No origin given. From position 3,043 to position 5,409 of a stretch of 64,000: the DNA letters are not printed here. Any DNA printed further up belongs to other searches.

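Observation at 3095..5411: A DEAH/HrpA-like helicase with an RS-like basic tail sits inside the str operon between rpsG and fusA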

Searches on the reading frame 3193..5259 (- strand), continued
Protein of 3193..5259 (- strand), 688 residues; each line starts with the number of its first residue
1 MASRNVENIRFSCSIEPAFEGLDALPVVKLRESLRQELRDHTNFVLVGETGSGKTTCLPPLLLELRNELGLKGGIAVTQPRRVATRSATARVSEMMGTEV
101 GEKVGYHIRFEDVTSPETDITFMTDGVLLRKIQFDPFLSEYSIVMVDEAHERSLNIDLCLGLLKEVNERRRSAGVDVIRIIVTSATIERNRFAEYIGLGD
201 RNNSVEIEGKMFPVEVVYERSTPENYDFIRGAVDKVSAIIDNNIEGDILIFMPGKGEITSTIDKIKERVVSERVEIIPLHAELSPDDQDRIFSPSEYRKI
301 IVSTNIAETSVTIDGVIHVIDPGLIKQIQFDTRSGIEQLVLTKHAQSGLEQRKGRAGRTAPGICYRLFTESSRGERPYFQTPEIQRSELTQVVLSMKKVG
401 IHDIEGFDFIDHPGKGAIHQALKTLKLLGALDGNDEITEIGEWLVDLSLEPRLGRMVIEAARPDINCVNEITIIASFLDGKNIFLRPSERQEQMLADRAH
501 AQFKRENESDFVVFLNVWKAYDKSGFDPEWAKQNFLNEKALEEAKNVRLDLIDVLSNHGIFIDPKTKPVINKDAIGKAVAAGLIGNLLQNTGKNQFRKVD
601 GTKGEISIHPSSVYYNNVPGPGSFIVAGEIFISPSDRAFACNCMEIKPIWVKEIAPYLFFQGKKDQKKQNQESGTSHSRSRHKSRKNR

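Call 18: find_encoding_contigs(protein=P0020, flank=5000, max_places=1)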
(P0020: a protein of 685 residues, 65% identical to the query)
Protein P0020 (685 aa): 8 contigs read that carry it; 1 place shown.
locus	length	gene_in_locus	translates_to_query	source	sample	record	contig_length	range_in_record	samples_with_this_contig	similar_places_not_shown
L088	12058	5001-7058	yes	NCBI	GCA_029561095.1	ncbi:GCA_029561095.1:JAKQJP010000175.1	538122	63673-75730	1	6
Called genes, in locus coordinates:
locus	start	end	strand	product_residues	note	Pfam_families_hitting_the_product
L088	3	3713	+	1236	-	PF04997:RNA_pol_Rpb1_1, PF00623:RNA_pol_Rpb1_2, PF04983:RNA_pol_Rpb1_3, PF04998:RNA_pol_Rpb1_5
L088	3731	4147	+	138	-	PF00164:Ribosom_S12_S23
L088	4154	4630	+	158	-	PF00177:Ribosomal_S7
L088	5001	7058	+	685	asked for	PF00270:DEAD, PF00271:Helicase_C, PF04408:WHD_HA2 (weak), PF21010:HA2_C, PF07717:OB_NTP_bind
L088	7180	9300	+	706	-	PF00009:GTP_EFTU, PF22042:EF-G_D2, PF03144:GTP_EFTU_D2, PF14492:EFG_III, PF16658:RF3_C (weak), PF03764:EFG_IV, PF00679:EFG_C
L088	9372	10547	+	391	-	PF00009:GTP_EFTU, PF03144:GTP_EFTU_D2, PF03143:GTP_EFTU_D3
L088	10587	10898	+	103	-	PF00338:Ribosomal_S10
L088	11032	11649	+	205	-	PF00297:Ribosomal_L3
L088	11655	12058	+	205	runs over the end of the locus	PF00573:Ribosomal_L4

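Call 20: find_encoding_contigs(protein=P0042, flank=5000, max_places=1)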
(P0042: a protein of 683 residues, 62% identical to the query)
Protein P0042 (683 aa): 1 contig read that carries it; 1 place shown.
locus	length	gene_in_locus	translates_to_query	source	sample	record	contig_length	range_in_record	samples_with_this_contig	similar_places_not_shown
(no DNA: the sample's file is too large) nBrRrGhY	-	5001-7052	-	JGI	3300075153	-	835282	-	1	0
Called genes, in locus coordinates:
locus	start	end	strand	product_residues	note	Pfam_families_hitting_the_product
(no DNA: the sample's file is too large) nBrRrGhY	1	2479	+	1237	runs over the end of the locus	PF04997:RNA_pol_Rpb1_1, PF00623:RNA_pol_Rpb1_2, PF04983:RNA_pol_Rpb1_3, PF04998:RNA_pol_Rpb1_5, PF21668:RPOC_hybrid (faint)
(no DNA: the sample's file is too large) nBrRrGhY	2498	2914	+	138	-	PF00164:Ribosom_S12_S23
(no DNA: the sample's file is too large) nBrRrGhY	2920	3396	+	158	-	PF00177:Ribosomal_S7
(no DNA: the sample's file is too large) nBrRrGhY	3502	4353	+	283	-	PF04480:DUF559, PF18741:MTES_1575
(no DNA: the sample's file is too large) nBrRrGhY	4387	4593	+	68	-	-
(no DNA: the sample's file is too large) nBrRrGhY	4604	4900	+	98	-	-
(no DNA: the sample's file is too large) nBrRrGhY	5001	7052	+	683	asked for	PF00270:DEAD, PF00271:Helicase_C, PF04408:WHD_HA2 (faint), PF21010:HA2_C, PF07717:OB_NTP_bind (weak)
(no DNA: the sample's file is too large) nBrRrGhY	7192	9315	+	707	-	PF00009:GTP_EFTU, PF22042:EF-G_D2, PF03144:GTP_EFTU_D2, PF14492:EFG_III, PF16658:RF3_C (weak), PF03764:EFG_IV, PF00679:EFG_C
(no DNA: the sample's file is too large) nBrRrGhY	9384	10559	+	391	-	PF00009:GTP_EFTU, PF03144:GTP_EFTU_D2, PF03143:GTP_EFTU_D3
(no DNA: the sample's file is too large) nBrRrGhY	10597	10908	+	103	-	PF00338:Ribosomal_S10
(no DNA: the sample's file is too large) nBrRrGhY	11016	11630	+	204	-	PF00297:Ribosomal_L3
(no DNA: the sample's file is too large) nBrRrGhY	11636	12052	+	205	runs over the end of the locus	PF00573:Ribosomal_L4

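Call 21: find_encoding_contigs(protein=P0023, flank=5000, max_places=1)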
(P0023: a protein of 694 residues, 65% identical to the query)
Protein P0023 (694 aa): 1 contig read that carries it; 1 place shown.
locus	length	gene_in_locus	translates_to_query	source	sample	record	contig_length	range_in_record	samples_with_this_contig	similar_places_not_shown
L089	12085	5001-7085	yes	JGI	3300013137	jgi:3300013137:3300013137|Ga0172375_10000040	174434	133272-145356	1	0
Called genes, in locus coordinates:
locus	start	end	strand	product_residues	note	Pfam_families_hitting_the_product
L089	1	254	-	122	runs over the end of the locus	PF00173:Cyt-b5 (weak)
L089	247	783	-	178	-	-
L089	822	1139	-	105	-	-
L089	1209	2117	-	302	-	PF14257:DUF4349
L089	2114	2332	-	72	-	PF18893:DUF5652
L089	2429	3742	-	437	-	PF00578:AhpC-TSA, PF08534:Redoxin, PF13905:Thioredoxin_8, PF17991:Thioredoxin_10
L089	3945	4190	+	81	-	-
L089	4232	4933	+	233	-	PF13398:Peptidase_M50B (weak)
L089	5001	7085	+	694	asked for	PF00270:DEAD, PF00271:Helicase_C, PF04408:WHD_HA2 (faint), PF21010:HA2_C, PF07717:OB_NTP_bind (weak)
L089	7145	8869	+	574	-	PF00664:ABC_membrane, PF00005:ABC_tran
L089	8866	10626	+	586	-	PF00664:ABC_membrane, PF00005:ABC_tran, PF02463:SMC_N (faint)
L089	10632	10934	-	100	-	-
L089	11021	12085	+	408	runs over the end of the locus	-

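Call 22: find_encoding_contigs(protein=P0068, flank=5000, max_places=1)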
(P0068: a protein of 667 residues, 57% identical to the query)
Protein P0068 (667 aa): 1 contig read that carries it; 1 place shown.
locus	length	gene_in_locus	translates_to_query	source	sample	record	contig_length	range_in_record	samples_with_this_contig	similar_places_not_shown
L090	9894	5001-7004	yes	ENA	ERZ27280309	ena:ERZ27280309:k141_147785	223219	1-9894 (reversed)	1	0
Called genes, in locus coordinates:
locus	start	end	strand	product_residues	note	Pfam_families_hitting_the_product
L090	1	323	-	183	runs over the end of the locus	PF02525:Flavodoxin_2 (weak), PF03358:FMN_red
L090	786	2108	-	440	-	-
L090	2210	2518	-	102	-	-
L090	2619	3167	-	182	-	-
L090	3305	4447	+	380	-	PF13091:PLDc_2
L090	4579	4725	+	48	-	-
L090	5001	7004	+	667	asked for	PF00270:DEAD, PF04851:ResIII (faint), PF00271:Helicase_C, PF04408:WHD_HA2 (weak), PF21010:HA2_C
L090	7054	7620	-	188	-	-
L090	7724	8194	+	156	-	-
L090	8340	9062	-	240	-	PF18928:DUF5677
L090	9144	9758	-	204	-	-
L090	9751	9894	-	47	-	?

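Call 23: find_encoding_contigs(protein=P0080, flank=5000, max_places=1)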
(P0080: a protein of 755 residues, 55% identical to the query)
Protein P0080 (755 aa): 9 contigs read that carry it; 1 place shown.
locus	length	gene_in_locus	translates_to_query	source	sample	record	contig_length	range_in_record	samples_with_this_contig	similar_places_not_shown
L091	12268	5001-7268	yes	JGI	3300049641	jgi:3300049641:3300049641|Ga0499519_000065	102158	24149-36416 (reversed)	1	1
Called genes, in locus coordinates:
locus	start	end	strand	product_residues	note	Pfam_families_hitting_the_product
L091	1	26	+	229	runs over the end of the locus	-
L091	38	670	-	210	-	PF08378:NERD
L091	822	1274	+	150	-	-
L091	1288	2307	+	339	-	-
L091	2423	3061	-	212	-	PF00515:TPR_1 (faint), PF07719:TPR_2 (faint), PF13424:TPR_12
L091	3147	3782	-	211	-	-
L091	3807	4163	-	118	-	-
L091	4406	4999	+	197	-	-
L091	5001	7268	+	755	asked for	PF00270:DEAD, PF00271:Helicase_C, PF04408:WHD_HA2, PF21010:HA2_C (weak), PF07717:OB_NTP_bind (weak)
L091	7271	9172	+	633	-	-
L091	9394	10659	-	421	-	-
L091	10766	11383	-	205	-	PF03575:Peptidase_S51 (weak)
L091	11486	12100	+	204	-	PF12917:YfbR-like, PF13023:HD_3, PF01966:HD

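Call 34: search_solved_structures(query=A1, max_evalue=1e-30)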
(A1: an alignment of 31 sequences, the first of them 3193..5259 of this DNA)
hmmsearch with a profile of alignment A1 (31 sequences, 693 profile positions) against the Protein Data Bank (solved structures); distinct sequences matched with E-value up to 1e-30: 65 (the best 60 are shown).
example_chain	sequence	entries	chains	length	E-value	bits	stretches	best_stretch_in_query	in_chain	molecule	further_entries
28zi_A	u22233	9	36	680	3.7e-191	639.8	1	13-675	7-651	ATP-dependent RNA helicase DHX8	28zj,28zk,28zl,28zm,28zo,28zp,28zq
6hys_A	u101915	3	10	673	4.2e-191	639.6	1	13-675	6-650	ATP-dependent RNA helicase DHX8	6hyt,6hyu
5xjc_Y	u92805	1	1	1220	1e-190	638.3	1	10-675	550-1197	ATP-dependent RNA helicase DHX8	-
6icz_Y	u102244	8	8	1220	1e-190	638.3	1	10-675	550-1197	ATP-dependent RNA helicase DHX8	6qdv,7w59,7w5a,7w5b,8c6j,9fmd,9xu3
28zs_A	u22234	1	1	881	2.3e-189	633.9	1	10-662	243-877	Glutathione S-transferase class-mu 26 kDa isozyme,ATP-dependent RNA helicase DHX8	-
5mqf_q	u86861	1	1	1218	4.4e-186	623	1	10-675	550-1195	ATP-dependent RNA helicase DHX8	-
6i3o_A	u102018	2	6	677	4.4e-186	623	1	18-675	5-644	Putative pre-mRNA splicing factor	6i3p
6qic_A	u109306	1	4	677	2.8e-185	620.4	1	18-675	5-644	Putative pre-mRNA splicing factor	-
5mq0_V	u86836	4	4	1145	1.5e-182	611.3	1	12-672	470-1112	Pre-mRNA-splicing factor ATP-dependent RNA helicase PRP22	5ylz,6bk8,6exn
8ejm_A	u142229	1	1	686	6.5e-182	609.2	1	18-683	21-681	ATP-dependent RNA helicase DHX15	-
6sh6_A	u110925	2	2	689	6.6e-182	609.2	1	18-683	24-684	Pre-mRNA-splicing factor ATP-dependent RNA helicase DHX15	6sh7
5xdr_A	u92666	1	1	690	6.8e-182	609.2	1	18-683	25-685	Pre-mRNA-splicing factor ATP-dependent RNA helicase DHX15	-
9dtr_V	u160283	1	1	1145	9.8e-182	608.7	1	12-672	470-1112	Pre-mRNA-splicing factor ATP-dependent RNA helicase PRP22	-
6id1_V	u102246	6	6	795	1.1e-181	608.6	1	18-683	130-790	Pre-mRNA-splicing factor ATP-dependent RNA helicase DHX15 | ATP-dependent RNA helicase DHX15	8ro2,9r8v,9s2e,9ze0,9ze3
5yzg_Z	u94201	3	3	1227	1.1e-180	605.2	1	4-681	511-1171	Pre-mRNA-splicing factor ATP-dependent RNA helicase PRP16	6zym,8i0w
9gft_B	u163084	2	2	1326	1.7e-164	551.6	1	19-667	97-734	ATP-dependent RNA helicase HrpA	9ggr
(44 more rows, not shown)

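Call 45: predict_structure(alignment_id=A1)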
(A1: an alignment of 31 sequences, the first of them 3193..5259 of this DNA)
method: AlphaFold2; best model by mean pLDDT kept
length: 688 residues; sequences in the alignment: 31
mean_pLDDT: 85.1   pTM: 0.82
mean pLDDT of the five models: 85.1, 84.9, 84.3, 81.7, 78.9
residues with pLDDT >= 90: 360; 70-90: 258; 50-70: 30; < 50: 40
segments of 3 or more residues with pLDDT < 50: 1-12, 661-688
pLDDT, mean of each block of 10 residues (from residue 1): 34 71 81 90 85 85 93 92 83 89 92 93 92 92 88 82 94 94 85 87 79 87 88 94 92 90 87 85 72 86 77 82 90 87 89 81 94 90 90 92 91 92 94 94 91 95 92 91 79 87 84 95 93 88 91 91 91 93 92 87 91 86 92 86 89 69 37 30 29
secondary structure, 60 per line:
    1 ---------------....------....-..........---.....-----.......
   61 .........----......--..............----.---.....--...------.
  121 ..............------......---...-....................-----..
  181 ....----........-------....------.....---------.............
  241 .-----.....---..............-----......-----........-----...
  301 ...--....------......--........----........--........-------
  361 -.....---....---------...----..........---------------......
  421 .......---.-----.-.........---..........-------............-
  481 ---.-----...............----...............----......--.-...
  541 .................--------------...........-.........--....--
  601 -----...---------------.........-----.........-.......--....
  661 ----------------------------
elements in order (helices of 4 or more, strands of 3 or more residues): H16-19 H26-29 H31-40 E44-48 H54-69 E74-79 H82-95 E104-108 E111-113 E120-124 H125-134 E141-146 H154-173 E179-184 H189-196 E204-207 E214-218 H228-241 E247-251 H255-268 E274-279 H285-292 E298-303 H306-309 E316-321 E324-331 E336-343 H346-353 E362-366 H370-373 H390-399 H415-427 H439-447 H451-460 H468-479 H490-504 H510-523 H528-533 H538-557 H572-582 E587-592 E595-598 E606-608 E624-632 E638-646 H648-654 H657-660

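Call 48: fold_search(model_id=the predicted structure, library=pdb)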
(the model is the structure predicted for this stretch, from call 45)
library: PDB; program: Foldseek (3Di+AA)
matches with E <= 10: 1745; with E <= 0.001: 841
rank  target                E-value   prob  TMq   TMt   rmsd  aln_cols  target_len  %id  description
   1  9fmd_V                2.0e-55  1.00  0.85  0.80   5.2       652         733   36  Integrative model of the human post-catalytic spliceosome (P-complex) (released 2024-07-10)
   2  6hys_C                3.4e-55  1.00  0.82  0.89   3.2       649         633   36  Crystal structure of DHX8 helicase domain bound to ADP at 2.6 angstrom (released 2019-08-28)
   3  6hyt_C                5.1e-55  1.00  0.82  0.89   3.1       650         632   37  Crystal structure of DHX8 helicase domain bound to ADP at 2.3 Angstrom (released 2019-08-28)
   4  8i0w_Z                5.4e-55  1.00  0.84  0.77   2.7       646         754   35  The cryo-EM structure of human C complex (released 2024-07-31)
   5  6qic_C                7.8e-55  1.00  0.83  0.91   2.8       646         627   36  Crystal structure of DEAH-box ATPase Prp22-S837A with bound ssRNA (released 2019-03-06)
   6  6rmc_A                8.6e-55  1.00  0.82  0.87   3.2       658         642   33  Crystal structure of the DEAH-box ATPase Prp2 in complex with Spp2 and ADP (released 2020-02-05)
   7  6hyt_B                1.2e-54  1.00  0.82  0.89   3.1       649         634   36  Crystal structure of DHX8 helicase domain bound to ADP at 2.3 Angstrom (released 2019-08-28)
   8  7w59_Y                1.2e-54  1.00  0.82  0.85  13.2       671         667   36  The cryo-EM structure of human pre-C*-I complex (released 2022-06-22)
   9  6i3p_C                1.6e-54  1.00  0.84  0.91   2.7       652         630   36  Crystal structure of DEAH-box ATPase Prp22 with bound ssRNA (released 2019-03-06)
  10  6i3p_B                1.6e-54  1.00  0.84  0.92   3.0       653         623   36  Crystal structure of DEAH-box ATPase Prp22 with bound ssRNA (released 2019-03-06)
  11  6hys_B                1.6e-54  1.00  0.83  0.90   3.1       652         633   36  Crystal structure of DHX8 helicase domain bound to ADP at 2.6 angstrom (released 2019-08-28)
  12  6qic_B                2.1e-54  1.00  0.84  0.92   2.7       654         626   36  Crystal structure of DEAH-box ATPase Prp22-S837A with bound ssRNA (released 2019-03-06)
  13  8ro1_DX               2.2e-54  1.00  0.84  0.84   3.2       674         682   33  Structure of the C. elegans Intron Lariat Spliceosome double-primed for disassembly (ILS'') (released 2024-08-07)
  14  6hys_A                2.4e-54  1.00  0.82  0.89   3.1       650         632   37  Crystal structure of DHX8 helicase domain bound to ADP at 2.6 angstrom (released 2019-08-28)
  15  6qdv_V                2.7e-54  1.00  0.84  0.81   3.0       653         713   36  Human post-catalytic P complex spliceosome (released 2019-02-20)
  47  9gft_B                2.7e-52  1.00  0.78  0.43   3.9       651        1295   34  Structure of the HrpA-bound E. coli disome, Class I (released 2025-02-12)
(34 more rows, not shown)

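Call 63: search_solved_structures(query=L059:6001-7908:+, max_evalue=1e-60)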
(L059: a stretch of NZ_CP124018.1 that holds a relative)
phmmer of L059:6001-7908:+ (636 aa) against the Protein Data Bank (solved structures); distinct sequences matched with E-value up to 1e-60: 60.
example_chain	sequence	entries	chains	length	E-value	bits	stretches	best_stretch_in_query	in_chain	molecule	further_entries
6i3o_A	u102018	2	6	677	4.2e-121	408.6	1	1-609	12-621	Putative pre-mRNA splicing factor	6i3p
6qic_A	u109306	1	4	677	1.1e-120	407.2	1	1-609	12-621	Putative pre-mRNA splicing factor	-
6zwx_A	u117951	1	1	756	2.1e-120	406.3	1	1-611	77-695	ATP-dependent RNA helicase HrpA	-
6zww_A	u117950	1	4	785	2.4e-120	406.1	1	1-611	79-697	ATP-dependent RNA helicase HrpA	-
8po6_A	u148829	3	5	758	3e-120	405.7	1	1-611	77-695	ATP-dependent RNA helicase HrpA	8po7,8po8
7akp_A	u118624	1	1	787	6.3e-120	404.7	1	1-611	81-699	ATP-dependent RNA helicase HrpA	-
9ggr_A2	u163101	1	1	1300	7e-120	404.5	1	1-611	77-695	ATP-dependent RNA helicase HrpA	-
9gft_B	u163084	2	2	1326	7.4e-120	404.5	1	1-611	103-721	ATP-dependent RNA helicase HrpA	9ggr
5z56_x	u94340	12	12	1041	2.4e-119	402.8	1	1-620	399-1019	Putative pre-mRNA-splicing factor ATP-dependent RNA helicase DHX16 | Pre-mRNA-splicing factor ATP-dependent RNA helicase DHX16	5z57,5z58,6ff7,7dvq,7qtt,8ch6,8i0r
5mq0_V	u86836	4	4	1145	2.2e-118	399.6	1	1-611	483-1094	Pre-mRNA-splicing factor ATP-dependent RNA helicase PRP22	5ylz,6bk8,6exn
9dtr_V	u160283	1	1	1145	5.6e-118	398.2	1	1-611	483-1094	Pre-mRNA-splicing factor ATP-dependent RNA helicase PRP22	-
6hys_A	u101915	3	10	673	1.1e-116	394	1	1-610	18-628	ATP-dependent RNA helicase DHX8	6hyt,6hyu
28zi_A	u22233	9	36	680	1.1e-116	393.9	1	1-610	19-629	ATP-dependent RNA helicase DHX8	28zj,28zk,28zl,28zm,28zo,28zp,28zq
28zs_A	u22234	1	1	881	3.4e-116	392.4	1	1-609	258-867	Glutathione S-transferase class-mu 26 kDa isozyme,ATP-dependent RNA helicase DHX8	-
5xjc_Y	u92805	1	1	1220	6.4e-116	391.5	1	1-610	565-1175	ATP-dependent RNA helicase DHX8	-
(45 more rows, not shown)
